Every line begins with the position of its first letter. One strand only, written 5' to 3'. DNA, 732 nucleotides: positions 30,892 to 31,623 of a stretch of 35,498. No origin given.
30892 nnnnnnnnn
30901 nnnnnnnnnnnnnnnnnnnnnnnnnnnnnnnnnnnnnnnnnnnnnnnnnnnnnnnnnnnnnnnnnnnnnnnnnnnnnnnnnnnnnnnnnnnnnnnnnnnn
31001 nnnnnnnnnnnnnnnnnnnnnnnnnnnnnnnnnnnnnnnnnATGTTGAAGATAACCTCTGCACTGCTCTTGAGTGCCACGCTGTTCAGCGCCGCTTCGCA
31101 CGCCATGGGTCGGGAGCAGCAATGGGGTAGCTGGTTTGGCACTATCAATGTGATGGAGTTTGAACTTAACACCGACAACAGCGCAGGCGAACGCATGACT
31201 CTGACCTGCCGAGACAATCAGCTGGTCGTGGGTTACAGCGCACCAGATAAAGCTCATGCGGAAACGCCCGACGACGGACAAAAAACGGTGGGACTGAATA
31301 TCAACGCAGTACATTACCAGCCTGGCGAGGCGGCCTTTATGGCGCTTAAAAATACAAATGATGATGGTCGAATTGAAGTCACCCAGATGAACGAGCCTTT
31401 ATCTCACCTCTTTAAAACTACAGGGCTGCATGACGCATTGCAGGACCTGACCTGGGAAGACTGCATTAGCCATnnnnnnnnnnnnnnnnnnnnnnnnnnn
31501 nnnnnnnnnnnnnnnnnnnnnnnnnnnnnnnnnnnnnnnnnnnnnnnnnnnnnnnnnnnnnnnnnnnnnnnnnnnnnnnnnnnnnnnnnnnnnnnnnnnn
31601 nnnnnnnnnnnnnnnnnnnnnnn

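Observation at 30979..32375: Pair of uncharacterised exported proteins carried as island cargo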

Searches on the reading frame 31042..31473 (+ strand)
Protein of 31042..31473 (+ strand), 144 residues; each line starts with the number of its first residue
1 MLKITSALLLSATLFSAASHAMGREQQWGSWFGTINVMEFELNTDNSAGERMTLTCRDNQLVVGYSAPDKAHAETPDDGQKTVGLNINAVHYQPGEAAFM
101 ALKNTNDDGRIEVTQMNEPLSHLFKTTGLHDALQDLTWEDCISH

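Call 8: search_protein_families(library=pfam, proteins=[window:31042-31473:+], max_evalue=0.1)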
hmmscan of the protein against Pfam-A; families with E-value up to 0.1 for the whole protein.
window:31042-31473:+ (144 aa): 0 families

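Call 9: search_protein_families(library=ncbifam, proteins=[window:31042-31473:+], max_evalue=0.1)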
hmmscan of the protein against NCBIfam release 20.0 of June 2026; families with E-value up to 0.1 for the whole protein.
window:31042-31473:+ (144 aa): 0 families

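Call 11: find_homologous_proteins(query=window:31042-31473:+)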
Query window:31042-31473:+ (144 aa): 51 proteins with E <= 0.001 among 59 candidates.
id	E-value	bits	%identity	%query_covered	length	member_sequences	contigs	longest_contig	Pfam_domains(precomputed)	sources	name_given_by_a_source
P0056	2.5e-87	308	96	100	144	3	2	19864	-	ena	-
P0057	1.8e-84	299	92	100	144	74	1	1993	-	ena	-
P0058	1.7e-83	296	93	100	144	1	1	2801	-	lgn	-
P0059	1.5e-81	289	90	100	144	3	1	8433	-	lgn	-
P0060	6.1e-80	284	88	100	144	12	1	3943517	-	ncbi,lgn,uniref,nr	ncbi:hypothetical protein [Pantoea sp. Lij88]|uniref:hypothetical protein n=1 Tax=Pantoea sp. Lij88 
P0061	9.3e-79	280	87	100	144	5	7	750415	-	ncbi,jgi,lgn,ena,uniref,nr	ncbi:hypothetical protein [Pantoea ananatis]|uniref:hypothetical protein n=1 Tax=Pantoea ananas TaxI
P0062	3.5e-78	278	87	100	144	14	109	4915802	-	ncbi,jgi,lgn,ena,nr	ncbi:hypothetical protein AUM59_15150 [Cronobacter sakazakii]|jgi:hypothetical protein|nr:MULTISPECI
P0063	5.1e-78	278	88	100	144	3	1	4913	-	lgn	-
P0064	2.2e-77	276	85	100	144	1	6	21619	-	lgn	-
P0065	4.2e-77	275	85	100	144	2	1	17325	-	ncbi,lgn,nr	ncbi:hypothetical protein SMY00_004244 [Cronobacter sakazakii]|nr:hypothetical protein [Cronobacter 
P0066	4.5e-77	275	88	100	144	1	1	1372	-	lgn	-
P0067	2.6e-75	269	83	100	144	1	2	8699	-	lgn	-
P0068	2.7e-74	266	82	100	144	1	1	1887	-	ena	-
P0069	1.0e-65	238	73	100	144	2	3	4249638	-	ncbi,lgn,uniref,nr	ncbi:hypothetical protein [Cronobacter sakazakii]|uniref:hypothetical protein n=1 Tax=Cronobacter sa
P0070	5.5e-64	232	72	100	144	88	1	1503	-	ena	-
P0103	1.0e-41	160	54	100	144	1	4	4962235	-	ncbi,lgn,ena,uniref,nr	ncbi:hypothetical protein [Atlantibacter hermannii]|uniref:hypothetical protein n=1 Tax=Atlantibacte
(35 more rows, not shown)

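Call 12: search_protein_families(library=padloc, proteins=[window:31042-31473:+], max_evalue=1)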
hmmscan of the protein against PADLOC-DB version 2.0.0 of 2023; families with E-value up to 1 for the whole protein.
window:31042-31473:+ (144 aa): 0 families

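Call 13: search_protein_families(library=phrogs, proteins=[window:31042-31473:+], max_evalue=1)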
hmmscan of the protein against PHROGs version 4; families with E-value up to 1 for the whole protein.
window:31042-31473:+ (144 aa): 0 families

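Call 24: search_solved_structures(query=A4, max_evalue=10)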
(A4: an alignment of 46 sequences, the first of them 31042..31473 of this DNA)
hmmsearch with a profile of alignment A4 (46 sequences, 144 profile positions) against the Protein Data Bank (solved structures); distinct sequences matched with E-value up to 10: 13.
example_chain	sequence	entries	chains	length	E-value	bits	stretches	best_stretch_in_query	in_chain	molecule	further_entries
1igy_A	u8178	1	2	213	0.26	14.6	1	47-70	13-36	IGG1 INTACT ANTIBODY MAB61.1.3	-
1igc_L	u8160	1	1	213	0.27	14.6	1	47-70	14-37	IGG1-KAPPA MOPC21 FAB (LIGHT CHAIN)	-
1uyw_L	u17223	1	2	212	0.27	14.6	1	47-70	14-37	FAB ANTIBODY LIGHT CHAIN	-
4kvc_L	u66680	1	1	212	0.27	14.6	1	47-70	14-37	Ig kappa chain V-V region MOPC 21, Anti-colorectal carcinoma light chain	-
5h2b_B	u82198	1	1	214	0.28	14.5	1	47-70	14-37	G196 antibody Light chain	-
9sje_E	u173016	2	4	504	0.43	13.9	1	3-58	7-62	BT3088 (SGBPdex)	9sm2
7wcr_b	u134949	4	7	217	0.47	13.8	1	47-75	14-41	Light chain of S5D2 Fab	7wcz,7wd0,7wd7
9n3b_L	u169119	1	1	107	0.64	13.4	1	46-67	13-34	WNV-86 light chain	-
4l1h_A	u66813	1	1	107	0.95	12.8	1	46-67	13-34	Ig kappa chain V-I region Rei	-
6zqk_A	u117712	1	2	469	1.3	12.4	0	47-75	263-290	841 heavy chain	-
6mg7_L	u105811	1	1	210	1.7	12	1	46-66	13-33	CH54 Fab light chain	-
6ol7_D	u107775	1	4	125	1.7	11.9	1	47-75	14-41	iv8 Light Chain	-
8hn6_B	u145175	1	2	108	1.8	11.9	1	39-66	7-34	Light chain of monoclonal antibody 3G10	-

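Call 27: predict_structure(alignment_id=A4)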
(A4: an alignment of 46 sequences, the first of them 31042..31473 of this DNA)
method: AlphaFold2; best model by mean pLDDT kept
length: 144 residues; sequences in the alignment: 46
mean_pLDDT: 80.9   pTM: 0.72
mean pLDDT of the five models: 80.9, 80.8, 80.5, 78.1, 77.4
residues with pLDDT >= 90: 82; 70-90: 25; 50-70: 10; < 50: 27
segments of 3 or more residues with pLDDT < 50: 1-3, 6-21, 72-79
pLDDT, mean of each block of 10 residues (from residue 1): 47 45 80 89 96 90 85 45 88 95 96 91 97 91 75
secondary structure, 60 per line:
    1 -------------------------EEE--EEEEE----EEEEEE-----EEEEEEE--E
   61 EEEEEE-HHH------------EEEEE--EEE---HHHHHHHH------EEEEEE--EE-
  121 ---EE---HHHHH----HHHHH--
elements in order: E26-28 E31-35 E40-45 E51-57 E60-66 E83-87 E90-92 H96-103 E110-115 H129-133 H138-142

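Call 51: find_homologous_proteins(query=A5, max_evalue=1)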
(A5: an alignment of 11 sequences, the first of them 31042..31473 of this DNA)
Query A5 (11 sequences) (144 aa, profile of the alignment): 264 proteins with E <= 1 among 1119 candidates; the best 120 are listed.
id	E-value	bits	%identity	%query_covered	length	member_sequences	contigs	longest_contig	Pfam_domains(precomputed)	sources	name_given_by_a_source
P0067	1.3e-60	221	83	100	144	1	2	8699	-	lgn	-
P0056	2.6e-60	220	96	100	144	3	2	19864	-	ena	-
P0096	3.4e-60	220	56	100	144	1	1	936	-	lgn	-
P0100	3.7e-60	220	54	100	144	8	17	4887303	-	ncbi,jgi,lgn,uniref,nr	ncbi:hypothetical protein ACMWRF_004659 [Enterobacter hormaechei]|uniref:hypothetical protein n=1 Ta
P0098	4.2e-60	220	54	100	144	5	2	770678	-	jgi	jgi:hypothetical protein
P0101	4.6e-60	220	53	100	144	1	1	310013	-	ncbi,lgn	ncbi:hypothetical protein ACOJBR_001192 [Cronobacter dublinensis]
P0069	4.9e-60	220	73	100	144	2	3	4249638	-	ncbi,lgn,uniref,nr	ncbi:hypothetical protein [Cronobacter sakazakii]|uniref:hypothetical protein n=1 Tax=Cronobacter sa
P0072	4.9e-60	220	69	100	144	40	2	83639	-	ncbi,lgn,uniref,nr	ncbi:hypothetical protein A3N40_17410 [Enterobacter cloacae subsp. dissolvens]|uniref:hypothetical p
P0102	5.8e-60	219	53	100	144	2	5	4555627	-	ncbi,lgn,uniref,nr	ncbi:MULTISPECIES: hypothetical protein [Enterobacteriaceae]|uniref:hypothetical protein n=1 Tax=Ent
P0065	9.4e-60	219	85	100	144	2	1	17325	-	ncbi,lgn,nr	ncbi:hypothetical protein SMY00_004244 [Cronobacter sakazakii]|nr:hypothetical protein [Cronobacter 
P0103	1.2e-59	218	54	100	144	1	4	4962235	-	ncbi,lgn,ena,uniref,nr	ncbi:hypothetical protein [Atlantibacter hermannii]|uniref:hypothetical protein n=1 Tax=Atlantibacte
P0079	1.5e-59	218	68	100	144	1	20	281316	-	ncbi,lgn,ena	ncbi:hypothetical protein ACSS9G_003098 [Escherichia coli]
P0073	1.5e-59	218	69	100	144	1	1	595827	-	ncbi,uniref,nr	ncbi:hypothetical protein NY744_16475 [Enterobacter hormaechei]|uniref:hypothetical protein n=1 Tax=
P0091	1.9e-59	218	59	100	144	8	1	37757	-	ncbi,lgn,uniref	ncbi:MAG: hypothetical protein ACK5JN_23490 [Kluyvera sp.]|uniref:hypothetical protein n=1 Tax=Kluyv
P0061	2.2e-59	217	87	100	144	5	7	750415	-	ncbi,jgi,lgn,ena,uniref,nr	ncbi:hypothetical protein [Pantoea ananatis]|uniref:hypothetical protein n=1 Tax=Pantoea ananas TaxI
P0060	7.9e-58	212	88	100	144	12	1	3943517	-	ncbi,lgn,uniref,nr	ncbi:hypothetical protein [Pantoea sp. Lij88]|uniref:hypothetical protein n=1 Tax=Pantoea sp. Lij88 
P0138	8.7e-35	138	24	40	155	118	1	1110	PF27224.1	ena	-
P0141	5.3e-29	119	25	40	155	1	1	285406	PF27224.1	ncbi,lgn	-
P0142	7.7e-29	118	22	40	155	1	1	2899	PF27224.1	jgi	-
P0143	2.7e-28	117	24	40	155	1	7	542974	PF27224.1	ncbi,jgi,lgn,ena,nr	ncbi:TPA: hypothetical protein R4289_001586 [Enterobacter mori]|nr:hypothetical protein [Enterobacte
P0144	3.4e-28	116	37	13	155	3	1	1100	PF27224.1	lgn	-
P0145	5.0e-28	116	37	13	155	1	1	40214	PF27224.1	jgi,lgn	-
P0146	7.5e-28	115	37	13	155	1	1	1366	PF27224.1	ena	-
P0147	9.1e-28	115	-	-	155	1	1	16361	PF27224.1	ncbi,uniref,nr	ncbi:hypothetical protein [Buttiauxella agrestis]|uniref:Phage protein n=1 Tax=Buttiauxella agrestis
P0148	1.2e-27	115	25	40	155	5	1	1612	PF27224.1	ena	-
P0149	1.4e-27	114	-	-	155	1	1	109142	PF27224.1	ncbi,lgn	ncbi:protein YfjT [Enterobacter hormaechei]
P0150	1.8e-27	114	30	40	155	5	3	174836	PF27224.1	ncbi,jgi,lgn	-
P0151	1.9e-27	114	-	-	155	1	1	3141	PF27224.1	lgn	-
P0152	2.5e-27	113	24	38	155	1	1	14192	PF27224.1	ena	-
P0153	3.3e-27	113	37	13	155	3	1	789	PF27224.1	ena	-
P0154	3.3e-27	113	24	38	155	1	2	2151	PF27224.1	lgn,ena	-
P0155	3.7e-27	113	-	-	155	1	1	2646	PF27224.1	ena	-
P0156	6.2e-27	112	-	-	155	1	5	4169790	PF27224.1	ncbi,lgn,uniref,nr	ncbi:hypothetical protein H0Z11_18120 [Pantoea agglomerans]|uniref:hypothetical protein n=1 Tax=Ente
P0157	7.3e-27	112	24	38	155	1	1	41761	PF27224.1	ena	-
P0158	9.0e-27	112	26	38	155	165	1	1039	PF27224.1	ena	-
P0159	1.0e-26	112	23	42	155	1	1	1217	PF27224.1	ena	-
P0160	1.1e-26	111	23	51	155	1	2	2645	PF27224.1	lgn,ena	-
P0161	1.3e-26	111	-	-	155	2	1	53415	PF27224.1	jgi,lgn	jgi:hypothetical protein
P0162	2.9e-26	110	24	38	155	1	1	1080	PF27224.1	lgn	-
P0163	3.7e-26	110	-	-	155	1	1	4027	PF27224.1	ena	-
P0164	4.7e-26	109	-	-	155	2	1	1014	PF27224.1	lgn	-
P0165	4.9e-26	109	-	-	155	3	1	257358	PF27224.1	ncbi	ncbi:protein YfjT [Enterobacter hormaechei]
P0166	8.4e-26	109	24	38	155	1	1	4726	PF27224.1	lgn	-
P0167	9.6e-26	108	25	51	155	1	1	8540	PF27224.1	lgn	-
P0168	1.0e-25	108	22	40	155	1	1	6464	PF27224.1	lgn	-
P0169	1.4e-25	108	-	-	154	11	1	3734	PF27224.1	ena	-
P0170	2.3e-25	107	-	-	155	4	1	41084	PF27224.1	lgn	-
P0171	2.3e-25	107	24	40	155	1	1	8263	PF27224.1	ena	-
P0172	2.4e-25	107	-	-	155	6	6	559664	PF27224.1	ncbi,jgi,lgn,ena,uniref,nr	ncbi:hypothetical protein [Citrobacter braakii]|uniref:hypothetical protein n=1 Tax=Citrobacter braa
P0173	2.4e-25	107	-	-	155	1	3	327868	PF27224.1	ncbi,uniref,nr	ncbi:hypothetical protein DD594_24170 [Enterobacter cloacae complex sp. 4DZ1-17B1]|uniref:protein Yk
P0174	3.9e-25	106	-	-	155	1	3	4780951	PF27224.1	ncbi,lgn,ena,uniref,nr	ncbi:protein YkfB [Escherichia coli]|uniref:protein YkfB n=1 Tax=Escherichia coli TaxID=562 RepID=UP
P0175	5.0e-25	106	24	40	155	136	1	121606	PF27224.1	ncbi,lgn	ncbi:protein YfjT [Enterobacter hormaechei]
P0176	6.2e-25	106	-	-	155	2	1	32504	PF27224.1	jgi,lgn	jgi:hypothetical protein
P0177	1.1e-24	105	24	38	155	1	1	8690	PF27224.1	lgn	-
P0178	1.2e-24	105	22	40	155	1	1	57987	PF27224.1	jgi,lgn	-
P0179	1.8e-24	104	-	-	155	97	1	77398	PF27224.1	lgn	-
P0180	1.8e-24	104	-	-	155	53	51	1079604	PF27224.1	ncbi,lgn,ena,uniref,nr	ncbi:hypothetical protein ACTE34_003852 [Cronobacter sakazakii]|uniref:hypothetical protein n=1 Tax=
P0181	3.2e-24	103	22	40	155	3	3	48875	PF27224.1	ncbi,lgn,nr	ncbi:hypothetical protein K3P89_002782 [Escherichia coli]|nr:hypothetical protein [Escherichia coli]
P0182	3.8e-24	103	22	40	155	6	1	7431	PF27224.1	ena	-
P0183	4.3e-24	103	24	40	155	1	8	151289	PF27224.1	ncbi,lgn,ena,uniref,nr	ncbi:protein YkfB [Escherichia coli]|uniref:protein YkfB n=1 Tax=Escherichia coli TaxID=562 RepID=UP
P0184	4.8e-24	103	22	40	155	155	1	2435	PF27224.1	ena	-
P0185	5.9e-24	103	-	-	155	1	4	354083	PF27224.1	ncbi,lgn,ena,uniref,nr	ncbi:protein YkfB [Kluyvera cryocrescens]|uniref:protein YkfB n=1 Tax=Kluyvera cryocrescens TaxID=58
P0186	6.6e-24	102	24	38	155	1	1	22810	PF27224.1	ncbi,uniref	ncbi:hypothetical protein [Enterobacter roggenkampii]|uniref:hypothetical protein n=1 Tax=Enterobact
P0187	7.4e-24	102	37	13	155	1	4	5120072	PF27224.1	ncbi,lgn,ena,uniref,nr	ncbi:protein YfjT [Citrobacter freundii]|uniref:protein YfjT n=1 Tax=Citrobacter freundii TaxID=546 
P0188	8.4e-24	102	24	38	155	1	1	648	PF27224.1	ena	-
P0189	8.4e-24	102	24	38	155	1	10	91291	PF27224.1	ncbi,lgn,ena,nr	ncbi:TPA: hypothetical protein JLQ37_003747 [Escherichia coli]|nr:hypothetical protein [Escherichia 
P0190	8.6e-24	102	24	38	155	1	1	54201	PF27224.1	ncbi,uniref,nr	ncbi:hypothetical protein [Cronobacter sakazakii]|uniref:hypothetical protein n=1 Tax=Cronobacter sa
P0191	1.1e-23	102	24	38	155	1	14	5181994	PF27224.1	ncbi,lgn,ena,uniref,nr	ncbi:TPA: hypothetical protein NDX14_004996 [Enterobacter hormaechei]|uniref:protein YkfB n=1 Tax=En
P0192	1.3e-23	101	24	38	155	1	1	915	PF27224.1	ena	-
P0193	1.4e-23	101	-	-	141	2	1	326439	PF27224.1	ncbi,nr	ncbi:hypothetical protein DD595_04705 [Enterobacter cloacae complex sp. 4DZ3-17B2]|nr:hypothetical p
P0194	1.6e-23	101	24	38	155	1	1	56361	PF27224.1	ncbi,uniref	ncbi:hypothetical protein [Enterobacter kobei]|uniref:hypothetical protein n=1 Tax=Enterobacter kobe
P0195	2.0e-23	101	-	-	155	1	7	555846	PF27224.1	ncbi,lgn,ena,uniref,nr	ncbi:protein YkfB [Citrobacter cronae]|uniref:protein YkfB n=1 Tax=Enterobacteriaceae TaxID=543 RepI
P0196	2.0e-23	101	23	36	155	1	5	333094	PF27224.1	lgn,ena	-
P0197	2.2e-23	101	24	38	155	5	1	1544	PF27224.1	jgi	-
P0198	2.6e-23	100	24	38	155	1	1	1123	PF27224.1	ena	-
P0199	2.8e-23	100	24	38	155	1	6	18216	PF27224.1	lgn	-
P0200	3.0e-23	100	23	36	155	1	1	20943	PF27224.1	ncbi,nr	ncbi:hypothetical protein HUC15_17740 [Escherichia coli]|nr:hypothetical protein [Escherichia coli]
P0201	3.4e-23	100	-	-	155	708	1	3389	PF27224.1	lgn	-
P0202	4.3e-23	100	-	-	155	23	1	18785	PF27224.1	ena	-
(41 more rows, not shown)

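Call 82: find_encoding_contigs(protein=P0060, flank=6000, max_places=2)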
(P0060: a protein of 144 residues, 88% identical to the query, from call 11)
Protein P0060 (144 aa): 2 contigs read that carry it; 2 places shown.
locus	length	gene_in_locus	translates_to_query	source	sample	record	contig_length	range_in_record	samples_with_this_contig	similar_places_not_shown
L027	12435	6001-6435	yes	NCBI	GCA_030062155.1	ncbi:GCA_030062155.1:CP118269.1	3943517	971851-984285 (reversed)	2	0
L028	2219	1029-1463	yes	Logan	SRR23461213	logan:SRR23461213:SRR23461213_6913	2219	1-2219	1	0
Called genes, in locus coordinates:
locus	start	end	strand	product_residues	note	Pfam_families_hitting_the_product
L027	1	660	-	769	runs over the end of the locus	PF02463:SMC_N (weak), PF13175:AAA_15, PF13476:AAA_23 (faint), PF13304:AAA_21 (faint), PF13175:AAA_15, PF20469:OLD-like_TOPRIM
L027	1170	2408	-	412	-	-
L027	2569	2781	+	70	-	PF05930:Phage_AlpA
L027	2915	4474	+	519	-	PF13148:DUF3987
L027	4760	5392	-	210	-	PF11726:YagK_YfjJ_C, PF23343:REP_ORF2-G2P (faint)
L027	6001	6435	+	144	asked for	-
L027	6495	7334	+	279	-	-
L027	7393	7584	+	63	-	-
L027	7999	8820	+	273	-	PF06067:DUF932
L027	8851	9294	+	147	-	PF03230:Antirestrict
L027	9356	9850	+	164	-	PF04002:RadC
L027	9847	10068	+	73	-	PF06174:DUF987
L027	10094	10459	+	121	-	PF06154:CbeA_antitoxin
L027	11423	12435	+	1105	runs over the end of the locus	-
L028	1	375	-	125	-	?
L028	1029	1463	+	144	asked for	-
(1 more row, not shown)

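Call 83: find_encoding_contigs(protein=P0103, flank=6000, max_places=2)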
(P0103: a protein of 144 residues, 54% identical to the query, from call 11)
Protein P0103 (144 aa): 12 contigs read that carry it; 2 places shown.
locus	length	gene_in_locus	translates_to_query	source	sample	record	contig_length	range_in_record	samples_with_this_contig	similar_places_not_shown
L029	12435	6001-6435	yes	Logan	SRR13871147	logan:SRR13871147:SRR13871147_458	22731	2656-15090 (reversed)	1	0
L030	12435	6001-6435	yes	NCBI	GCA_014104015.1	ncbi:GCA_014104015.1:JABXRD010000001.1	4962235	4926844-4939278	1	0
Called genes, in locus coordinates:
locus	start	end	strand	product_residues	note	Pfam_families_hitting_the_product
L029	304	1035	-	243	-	-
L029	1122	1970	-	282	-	PF13276:HTH_21 (weak), PF00665:rve (faint)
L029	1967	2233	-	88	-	PF01527:HTH_Tnp_1, PF13518:HTH_28 (weak)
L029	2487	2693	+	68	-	PF05930:Phage_AlpA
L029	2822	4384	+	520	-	PF13148:DUF3987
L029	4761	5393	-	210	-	PF11726:YagK_YfjJ_C, PF23343:REP_ORF2-G2P (faint)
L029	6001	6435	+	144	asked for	-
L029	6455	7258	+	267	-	-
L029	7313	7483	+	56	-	-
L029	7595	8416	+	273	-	PF06067:DUF932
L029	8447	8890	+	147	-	PF03230:Antirestrict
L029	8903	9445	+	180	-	PF04002:RadC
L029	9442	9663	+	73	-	PF06174:DUF987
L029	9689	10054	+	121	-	PF06154:CbeA_antitoxin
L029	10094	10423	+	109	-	PF06755:CbtA_toxin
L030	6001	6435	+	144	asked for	-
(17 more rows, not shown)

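Call 91: search_solved_structures(query=A7, max_evalue=10)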
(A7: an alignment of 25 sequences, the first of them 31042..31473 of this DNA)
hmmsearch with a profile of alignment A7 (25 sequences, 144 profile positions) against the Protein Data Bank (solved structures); distinct sequences matched with E-value up to 10: 0.

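Call 95: fold_search(model_id=the predicted structure, library=viral)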
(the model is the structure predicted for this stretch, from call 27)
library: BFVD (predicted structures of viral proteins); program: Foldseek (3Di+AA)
matches with E <= 10: 555; with E <= 0.001: 4
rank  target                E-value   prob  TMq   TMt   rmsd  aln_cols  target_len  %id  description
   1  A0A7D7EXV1            4.6e-06  1.00  0.66  0.66  12.8       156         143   17  (no name in the UniProt tables at hand)
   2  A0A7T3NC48            3.4e-05  1.00  0.48  0.48  16.0       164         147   20  Putative adhesin [Serratia phage vB_SmaM_Yaphecito]
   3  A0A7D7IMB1            6.7e-05  1.00  0.62  0.61  10.2       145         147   14  (no name in the UniProt tables at hand)
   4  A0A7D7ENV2            1.9e-04  1.00  0.62  0.56  10.4       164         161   13  (no name in the UniProt tables at hand)
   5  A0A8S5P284            1.1e-01  0.66  0.33  0.28   7.4       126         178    9  Uncharacterized protein [Myoviridae sp. ctLnO19]
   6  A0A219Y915            1.4e-01  0.72  0.42  0.41  21.6       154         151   12  (no name in the UniProt tables at hand)
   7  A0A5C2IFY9            1.6e-01  0.72  0.41  0.32  20.1       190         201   12  (no name in the UniProt tables at hand)
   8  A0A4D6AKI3            2.0e-01  0.20  0.23  0.06  12.9       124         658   10  (no name in the UniProt tables at hand)
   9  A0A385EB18            2.9e-01  0.38  0.26  0.22  11.7       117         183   17  Uncharacterized protein [Caulobacter phage CcrPW]
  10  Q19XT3                3.4e-01  0.69  0.24  0.40  12.0        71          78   17  Uncharacterized protein [Mycobacterium phage Wildcat]
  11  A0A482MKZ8            3.4e-01  0.10  0.19  0.17  19.0       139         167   12  Uncharacterized protein [Burkholderia phage BcepSauron]
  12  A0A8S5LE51            3.4e-01  0.09  0.15  0.16  13.8       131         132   14  YfaZ [Podoviridae sp. ct4s49]
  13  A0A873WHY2            4.5e-01  0.35  0.38  0.37  11.8       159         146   12  (no name in the UniProt tables at hand)
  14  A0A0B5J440            4.8e-01  0.44  0.23  0.28   9.7        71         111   13  Morn repeat protein [Pandoravirus inopinatum]
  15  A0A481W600            4.8e-01  0.08  0.23  0.14  15.8       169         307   14  Uncharacterized protein [Pseudomonas phage Psa21]
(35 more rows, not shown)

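Call 97: search_dna_similar(query=window:31042-31473:+, collection=phages, mode=protein, max_rows=10, max_evalue=1)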
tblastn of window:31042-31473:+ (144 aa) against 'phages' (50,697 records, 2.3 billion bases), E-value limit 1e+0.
No match.
